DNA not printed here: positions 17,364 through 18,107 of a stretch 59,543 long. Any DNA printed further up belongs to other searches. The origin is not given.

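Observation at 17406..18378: Tandem paralogous XRE-HTH regulators with an uncharacterised six-Cys C-terminal domain, divergent from two sulfatase genes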

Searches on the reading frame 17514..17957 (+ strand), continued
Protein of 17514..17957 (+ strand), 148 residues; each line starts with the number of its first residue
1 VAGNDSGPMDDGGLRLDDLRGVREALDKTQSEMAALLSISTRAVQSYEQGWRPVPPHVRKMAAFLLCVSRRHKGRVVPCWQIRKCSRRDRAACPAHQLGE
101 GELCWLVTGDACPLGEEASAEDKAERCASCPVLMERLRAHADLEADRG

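Call 20: search_solved_structures(query=A1, max_evalue=1)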
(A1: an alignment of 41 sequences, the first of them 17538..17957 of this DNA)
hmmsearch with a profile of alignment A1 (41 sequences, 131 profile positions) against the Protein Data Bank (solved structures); distinct sequences matched with E-value up to 1: 42.
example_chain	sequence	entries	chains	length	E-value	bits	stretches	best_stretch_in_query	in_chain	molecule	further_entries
8tac_A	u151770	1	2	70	0.0005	23.3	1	7-48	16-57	DBP48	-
28tn_A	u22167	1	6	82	0.0042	20.3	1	7-46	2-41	lambda repressor-like protein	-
2xiu_A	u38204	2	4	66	0.0052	20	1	6-39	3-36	CYLR2 | CYLR2 SYNONYM CYTOLYSIN REPRESSOR 2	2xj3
5jaa_A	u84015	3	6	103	0.0055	19.9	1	5-58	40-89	Antitoxin igA-2 | Antitoxin HigA-2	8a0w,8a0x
5j9i_A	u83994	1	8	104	0.0056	19.9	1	5-58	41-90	Antitoxin igA-2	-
1utx_A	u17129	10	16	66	0.0056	19.9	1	6-39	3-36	CYLR2 | cytolysin regulator 2 | PUTATIVE TRANSCRIPTION REGULATOR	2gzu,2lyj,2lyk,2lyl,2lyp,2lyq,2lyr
3mlf_A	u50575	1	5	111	0.0059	19.8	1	4-39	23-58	transcriptional regulator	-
9tv9_A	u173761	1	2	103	0.011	19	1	5-57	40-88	Antitoxin HigA-2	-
7xi5_A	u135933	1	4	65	0.013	18.7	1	6-54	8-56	Transcriptional regulator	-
2mez_A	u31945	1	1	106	0.015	18.5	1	9-41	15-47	Multiprotein Bridging Factor (MBP-like)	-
2p5t_A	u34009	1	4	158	0.019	18.2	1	7-46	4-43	Putative transcriptional regulator PezA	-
1sq8_A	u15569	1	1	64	0.034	17.4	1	9-52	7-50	dh434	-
1zug_A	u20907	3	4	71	0.052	16.8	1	7-55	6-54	PHAGE 434 CRO PROTEIN | REGULATORY PROTEIN CRO | PROTEIN (434 CRO)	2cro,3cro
8w35_A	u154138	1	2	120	0.1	15.9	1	5-52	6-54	Anti-CRISPR associated (Aca) protein, Aca2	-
7vjo_B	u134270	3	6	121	0.11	15.7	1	5-52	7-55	anti-CRISPR-associated protein Aca2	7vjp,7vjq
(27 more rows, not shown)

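Call 24: search_protein_families(library=pfam, proteins=[L090:6433-7503:+, L050:7586-8920:+, L033:8907-10145:+, L076:9683-10732:+, L029:5199-5588:-, L026:4937-5710:+, L049:5421-5774:+, L040:1541-3088:+, L086:4777-5079:+, L045:2993-3898:+], max_evalue=0.001)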
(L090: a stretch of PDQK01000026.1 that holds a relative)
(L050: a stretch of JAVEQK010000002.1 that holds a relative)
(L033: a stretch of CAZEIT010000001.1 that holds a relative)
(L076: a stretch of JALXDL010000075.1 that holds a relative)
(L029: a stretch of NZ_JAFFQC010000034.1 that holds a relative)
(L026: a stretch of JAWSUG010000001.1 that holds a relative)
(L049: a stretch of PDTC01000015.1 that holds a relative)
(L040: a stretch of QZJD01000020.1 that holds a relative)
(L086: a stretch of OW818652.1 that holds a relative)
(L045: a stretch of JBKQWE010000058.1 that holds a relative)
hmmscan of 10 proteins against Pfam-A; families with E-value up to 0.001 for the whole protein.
L090:6433-7503:+ (357 aa): 4 families
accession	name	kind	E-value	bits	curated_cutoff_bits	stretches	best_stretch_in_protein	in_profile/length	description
PF03054.22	tRNA_Me_trans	-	2.9e-52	177.7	20.6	1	22-207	3-201/202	tRNA methyl transferase HUP domain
PF20259.3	tRNA_Me_trans_M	-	8e-22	77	27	1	217-275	6-66/66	tRNA methyl transferase PRC-barrel domain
PF20258.4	tRNA_Me_trans_C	-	1.6e-19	70.4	20.6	1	281-356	1-77/77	Aminomethyltransferase beta-barrel domain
PF02568.20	ThiI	-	0.00041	20.5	20.5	0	26-71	10-55/197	Thiamine biosynthesis protein (ThiI)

L050:7586-8920:+ (445 aa): 2 families
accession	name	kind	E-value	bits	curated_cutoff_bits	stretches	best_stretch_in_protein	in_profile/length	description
PF00919.26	UPF0004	-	1e-24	86.8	27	1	3-93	1-92/98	Uncharacterized protein family UPF0004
PF04055.27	Radical_SAM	-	1.3e-19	71.4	29.5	1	149-319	3-166/166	Radical SAM superfamily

L033:8907-10145:+ (413 aa): 3 families
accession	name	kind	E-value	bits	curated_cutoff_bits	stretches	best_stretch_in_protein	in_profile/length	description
PF02464.23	CinA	-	5.8e-58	195.4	23.5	1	261-409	6-154/155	Competence-damaged protein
PF00994.29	MoCF_biosynth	-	7.9e-26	90.9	26.6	1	6-171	1-143/144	Probable molybdopterin binding domain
PF18146.6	CinA_KH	-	8.2e-10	39.1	27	1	182-253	2-73/73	Damage-inducible protein CinA KH domain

L076:9683-10732:+ (350 aa): 7 families
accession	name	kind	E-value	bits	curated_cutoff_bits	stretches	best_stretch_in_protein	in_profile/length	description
PF00154.27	RecA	-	4.6e-140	465.9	27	1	14-275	1-262/262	recA bacterial DNA recombination protein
PF21096.2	RecA_C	-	4e-28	97.8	27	1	278-330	1-53/57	RecA C-terminal domain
PF08423.17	Rad51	-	2.7e-09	37.1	22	1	40-233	2-211/244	Rad51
PF06745.19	ATPase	-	1.2e-08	35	26.6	1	46-124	1-81/231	KaiC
PF13479.12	AAA_24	-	1.9e-06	28.3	27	1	70-156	7-77/195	AAA domain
PF01637.24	ATPase_2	-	2.7e-05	24.5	33.2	1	68-153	23-79/225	ATPase domain predominantly from Archaea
PF13481.12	AAA_25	-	0.0001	22.4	27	0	60-155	28-155/195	AAA domain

L029:5199-5588:- (130 aa): 1 family
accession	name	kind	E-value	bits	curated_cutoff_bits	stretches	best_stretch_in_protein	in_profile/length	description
PF01219.24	DAGK_prokar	-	1.6e-33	115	22.3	1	28-128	2-102/102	Prokaryotic diacylglycerol kinase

L026:4937-5710:+ (258 aa): 5 families
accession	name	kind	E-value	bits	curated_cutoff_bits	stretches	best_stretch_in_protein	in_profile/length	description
PF00005.33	ABC_tran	-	2.2e-32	113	25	1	23-167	2-136/137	ABC transporter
PF13304.12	AAA_21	-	9e-15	55.9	27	1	123-195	221-299/304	AAA domain, putative AbiEii toxin, Type IV TA system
PF02463.25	SMC_N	-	9.9e-08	32.1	40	1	75-201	72-204/220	RecF/RecN/SMC N terminal domain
PF13555.12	AAA_29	-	0.00068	19.8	27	0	28-49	18-39/61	P-loop containing region of AAA domain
PF03193.22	RsgA_GTPase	-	0.00085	19.6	30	0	18-64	93-138/174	RsgA GTPase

L049:5421-5774:+ (118 aa): 0 families

L040:1541-3088:+ (516 aa): 5 families
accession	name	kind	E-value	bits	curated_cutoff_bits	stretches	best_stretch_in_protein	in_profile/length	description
PF00958.27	GMP_synt_C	-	6.7e-46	154.7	27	1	424-515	1-92/92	GMP synthase C terminal domain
PF00117.34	GATase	-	1.4e-42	145.9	22.8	1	10-192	2-188/190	Glutamine amidotransferase class-I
PF07722.19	Peptidase_C26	-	3.3e-09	37.3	20.5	1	75-176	103-219/219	Peptidase C26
PF02540.23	NAD_synthase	-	1.3e-08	34.7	21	1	210-254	8-53/242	NAD synthase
PF03054.22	tRNA_Me_trans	-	1.3e-05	25.4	20.6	1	222-256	2-35/202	tRNA methyl transferase HUP domain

L086:4777-5079:+ (101 aa): 2 families
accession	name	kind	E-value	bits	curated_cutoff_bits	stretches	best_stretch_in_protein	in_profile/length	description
PF16561.11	AMPK1_CBM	-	4.6e-07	30.4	26.8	1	27-99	10-77/85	Glycogen recognition site of AMP-activated protein kinase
PF02922.24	CBM_48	-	2.5e-05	25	22.4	1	26-81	20-80/83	Carbohydrate-binding module 48 (Isoamylase N-terminal domain)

L045:2993-3898:+ (302 aa): 13 families
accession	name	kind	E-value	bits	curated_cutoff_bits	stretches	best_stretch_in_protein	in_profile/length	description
PF13247.11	Fer4_11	-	4.3e-23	81.8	26.2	1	117-212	6-100/100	4Fe-4S dicluster domain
PF12838.12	Fer4_7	-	7.1e-15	55.6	27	2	58-137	1-52/52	4Fe-4S dicluster domain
PF13187.11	Fer4_9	-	8.1e-11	42.2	27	1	152-205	1-50/52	4Fe-4S dicluster domain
PF12797.12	Fer4_2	-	1.2e-10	41.1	24.5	2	52-69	3-20/22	4Fe-4S binding domain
PF00037.32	Fer4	-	2.4e-10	40.2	21.1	2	147-167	2-22/24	4Fe-4S binding domain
PF12837.12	Fer4_6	-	2.6e-10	40.2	25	2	146-167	2-23/24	4Fe-4S binding domain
PF13237.11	Fer4_10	-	4.9e-09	36.4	25.5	1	146-203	2-53/53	4Fe-4S dicluster domain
PF12800.12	Fer4_4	-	1.3e-06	28.7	24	0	57-71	2-16/17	4Fe-4S binding domain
PF14697.11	Fer4_21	-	2.4e-06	28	35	1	119-165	6-53/59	4Fe-4S dicluster domain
PF13183.11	Fer4_8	-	3.8e-06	27.8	27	0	56-81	2-27/68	4Fe-4S dicluster domain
PF13484.11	Fer4_16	-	1.1e-05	26.5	30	0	120-145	1-23/66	4Fe-4S double cluster binding domain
PF13534.11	Fer4_17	-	0.00013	22.8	22.2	0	152-165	1-14/61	4Fe-4S dicluster domain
PF12798.12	Fer4_3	-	0.00029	21.9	27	0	153-166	1-14/15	4Fe-4S binding domain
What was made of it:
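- mnmA and a MiaB/RimO-like enzyme (31 loci; call 24)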

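Call 26: list_cluster_members(proteins=[P0001, P0003, P0016, P0027])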
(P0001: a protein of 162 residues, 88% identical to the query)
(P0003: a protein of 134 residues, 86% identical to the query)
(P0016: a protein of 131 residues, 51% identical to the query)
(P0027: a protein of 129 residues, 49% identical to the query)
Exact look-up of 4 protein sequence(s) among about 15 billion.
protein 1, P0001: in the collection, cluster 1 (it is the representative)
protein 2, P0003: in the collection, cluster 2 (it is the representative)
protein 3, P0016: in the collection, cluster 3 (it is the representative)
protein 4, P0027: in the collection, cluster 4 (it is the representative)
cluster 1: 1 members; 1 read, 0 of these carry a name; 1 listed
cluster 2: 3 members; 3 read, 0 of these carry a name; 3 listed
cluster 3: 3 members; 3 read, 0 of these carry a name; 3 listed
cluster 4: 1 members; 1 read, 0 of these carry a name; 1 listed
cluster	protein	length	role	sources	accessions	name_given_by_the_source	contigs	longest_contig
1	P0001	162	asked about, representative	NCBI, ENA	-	-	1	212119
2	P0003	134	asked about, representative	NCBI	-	-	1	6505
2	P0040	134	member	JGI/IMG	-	-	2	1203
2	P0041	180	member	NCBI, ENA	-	-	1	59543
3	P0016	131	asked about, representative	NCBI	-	-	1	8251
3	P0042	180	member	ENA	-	-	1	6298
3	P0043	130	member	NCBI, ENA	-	-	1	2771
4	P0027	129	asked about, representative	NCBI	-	-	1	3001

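Call 34: predict_structure(alignment_id=A1)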
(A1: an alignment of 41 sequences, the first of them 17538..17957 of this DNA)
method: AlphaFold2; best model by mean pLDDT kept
length: 140 residues; sequences in the alignment: 41
mean_pLDDT: 80.6   pTM: 0.68
mean pLDDT of the five models: 80.6, 80.1, 77.9, 77.5, 76.9
residues with pLDDT >= 90: 44; 70-90: 65; 50-70: 27; < 50: 4
segments of 3 or more residues with pLDDT < 50: 1-4
pLDDT, mean of each block of 10 residues (from residue 1): 62 94 98 98 93 88 78 89 86 77 58 70 79 59
secondary structure, 60 per line:
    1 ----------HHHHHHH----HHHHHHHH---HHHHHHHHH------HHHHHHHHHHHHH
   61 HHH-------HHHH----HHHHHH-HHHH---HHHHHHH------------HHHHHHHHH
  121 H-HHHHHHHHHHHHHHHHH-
elements in order: H11-17 H22-29 H33-41 H48-63 H71-74 H79-84 H86-89 H93-99 H112-121 H123-139
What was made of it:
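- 17568..17726 (+): The HTH (helices 1-3) and the long connecting helix of ORF-A, including the invariant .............. The AF2 model has pLDDT 93-98 here (call 34).
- On XRE / HTH_3 (Pfam PF01381) DNA-binding domain: The AF2 model has pLDDT 93-98 over residues 11-50 (call 34).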

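Call 48: search_protein_families(library=ncbifam, proteins=[P0020], max_evalue=0.01)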
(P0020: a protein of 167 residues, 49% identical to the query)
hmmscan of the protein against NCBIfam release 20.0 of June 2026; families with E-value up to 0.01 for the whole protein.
P0020 (167 aa): 7 families
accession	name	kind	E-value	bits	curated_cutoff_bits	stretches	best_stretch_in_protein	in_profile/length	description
NF045718.1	two_CW_domain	domain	2.3e-08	34.3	35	1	106-163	2-76/80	two-CW domain-containing protein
TIGR03830.1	CxxCG_CxxCG_HTH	subfamily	3e-07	30.3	61.8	1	42-88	66-112/127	type II TA system antitoxin MqsA family protein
TIGR03070.1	couple_hipB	subfamily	7.6e-06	25.8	71.65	1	46-79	7-40/58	type II toxin-antitoxin system Y4mF family antitoxin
NF041951.1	phage_RstR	subfamily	2.1e-05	24.7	80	1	44-78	5-39/108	RstR family transcriptional repressor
NF041265.1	NadS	equivalog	9.7e-05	22.6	60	1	38-79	27-68/94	NadS family protein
NF003162.0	PRK04140.1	equivalog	0.00017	20.7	263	1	28-77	113-162/317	transcriptional regulator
NF040522.1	VC1465_fam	subfamily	0.00061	19.8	70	1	47-93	2-48/111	VC1465 family Xer recombination activation factor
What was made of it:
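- On two-CW domain (NCBIfam NF045718): Family relatives score 34.3-93 bits (call 48).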

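Call 63: search_protein_families(library=pfam, proteins=[L089:876-2690:-, L047:1991-3589:-, L068:2923-4947:-, L068:4966-5733:-, L034:7483-10218:+, L015:3692-4765:+, L015:4814-5830:+, L015:6840-8096:-, L047:6518-7264:+, L068:7231-8670:-], max_evalue=0.00001)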
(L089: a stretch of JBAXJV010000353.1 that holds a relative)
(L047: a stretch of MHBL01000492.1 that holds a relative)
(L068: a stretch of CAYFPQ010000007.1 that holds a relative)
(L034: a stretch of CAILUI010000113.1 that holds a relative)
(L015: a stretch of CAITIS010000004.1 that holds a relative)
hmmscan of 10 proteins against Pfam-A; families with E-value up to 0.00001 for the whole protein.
L089:876-2690:- (605 aa): 1 family
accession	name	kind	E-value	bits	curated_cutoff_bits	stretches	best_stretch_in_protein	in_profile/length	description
PF01268.25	FTHFS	-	9.6e-227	754.1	27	1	27-605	2-556/556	Formate--tetrahydrofolate ligase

L047:1991-3589:- (533 aa): 2 families
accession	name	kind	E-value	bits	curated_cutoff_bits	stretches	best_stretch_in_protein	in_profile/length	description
PF12225.13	DUF5981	-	9.1e-27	93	23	1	400-483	9-90/95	Methylene-tetrahydrofolate reductase C terminal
PF02219.23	MTHFR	-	1.6e-22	80.6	24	1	2-291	2-270/287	Methylenetetrahydrofolate reductase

L068:2923-4947:- (675 aa): 1 family
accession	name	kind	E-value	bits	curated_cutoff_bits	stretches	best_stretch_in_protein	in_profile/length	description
PF03063.25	Prismane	-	3.7e-163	544.3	27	1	46-605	1-512/513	Prismane/CO dehydrogenase family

L068:4966-5733:- (256 aa): 5 families
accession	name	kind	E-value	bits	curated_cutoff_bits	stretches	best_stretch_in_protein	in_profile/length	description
PF01656.29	CbiA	-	1.2e-21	77.4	25.4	1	4-231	3-123/125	CobQ/CobB/MinD/ParA nucleotide binding domain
PF13614.12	AAA_31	-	5.7e-10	39.9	27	1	7-54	9-56/177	AAA domain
PF02374.21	ArsA_ATPase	-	1.4e-09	38.1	24.3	1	4-47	5-48/305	Anion-transporting ATPase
PF10609.15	ParA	-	1.7e-08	34.6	27.1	1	5-37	9-41/246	NUBPL iron-transfer P-loop NTPase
PF13500.12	AAA_26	-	3.9e-08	33.8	27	0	160-223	132-194/198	AAA domain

L034:7483-10218:+ (912 aa): 8 families
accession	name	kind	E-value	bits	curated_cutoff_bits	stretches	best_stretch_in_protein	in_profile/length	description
PF00384.28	Molybdopterin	-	5.4e-61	207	24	1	277-700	1-352/353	Molybdopterin oxidoreductase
PF01568.27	Molydop_binding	-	4.3e-31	107.7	26.8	1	784-890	1-110/110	Molydopterin dinucleotide binding domain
PF10588.14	NADH-G_4Fe-4S_3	-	2e-17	62.9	27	1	84-121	1-38/40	NADH-ubiquinone oxidoreductase-G iron-sulfur binding region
PF13510.11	Fer2_4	-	5.3e-15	55.7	22.8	1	4-77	5-81/82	2Fe-2S iron-sulfur cluster binding domain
PF04879.21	Molybdop_Fe4S4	-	2.1e-14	53.7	22.7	1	222-271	4-52/55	Molybdopterin oxidoreductase Fe4S4 domain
PF12838.12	Fer4_7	-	3e-08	34.4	27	1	146-204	1-52/52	4Fe-4S dicluster domain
PF00037.32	Fer4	-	6e-08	32.6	21.1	0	187-205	5-23/24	4Fe-4S binding domain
PF14697.11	Fer4_21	-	6.8e-06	26.6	35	1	142-205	3-57/59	4Fe-4S dicluster domain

L015:3692-4765:+ (358 aa): 1 family
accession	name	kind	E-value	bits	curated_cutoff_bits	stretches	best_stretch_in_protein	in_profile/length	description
PF01924.21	HypD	-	2.9e-135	451.4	25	1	6-353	4-351/351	Hydrogenase formation hypA family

L015:4814-5830:+ (339 aa): 2 families
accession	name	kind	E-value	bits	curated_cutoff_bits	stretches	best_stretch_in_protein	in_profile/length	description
PF02769.27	AIRS_C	-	6.5e-25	88.5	23.1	1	164-309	2-148/156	AIR synthase related protein, C-terminal domain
PF00586.29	AIRS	-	6.8e-18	65.6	24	1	41-151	3-112/112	AIR synthase related protein, N-terminal domain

L015:6840-8096:- (419 aa): 5 families
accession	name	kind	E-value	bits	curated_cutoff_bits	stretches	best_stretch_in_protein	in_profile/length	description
PF18133.7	HydF_tetramer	-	1.3e-44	151.3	22.6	1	280-396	2-118/118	Hydrogen maturase F tetramerization domain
PF18128.7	HydF_dimer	-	8.1e-41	138.6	23.4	1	178-276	1-99/99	Hydrogen maturase F dimerization domain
PF01926.29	MMR_HSR1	-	1.1e-20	74.3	21.9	1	11-125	1-113/113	50S ribosome-binding GTPase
PF02421.24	FeoB_N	-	1.6e-08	34.7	27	1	11-162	2-154/156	Ferrous iron transport protein B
PF03193.22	RsgA_GTPase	-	7.8e-06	26.3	30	0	106-164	43-104/174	RsgA GTPase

L047:6518-7264:+ (249 aa): 0 families

L068:7231-8670:- (480 aa): 1 family
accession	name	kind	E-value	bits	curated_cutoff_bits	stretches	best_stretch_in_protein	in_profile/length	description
PF02518.31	HATPase_c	-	1.3e-23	84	26.4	1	359-469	3-110/111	Histidine kinase-, DNA gyrase B-, and HSP90-like ATPase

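Call 86: search_dna_similar(query=window:17514-17957:+, collection=phages, mode=protein, max_evalue=0.001, max_rows=10)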
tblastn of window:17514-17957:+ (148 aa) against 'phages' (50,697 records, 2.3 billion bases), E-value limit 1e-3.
No match.
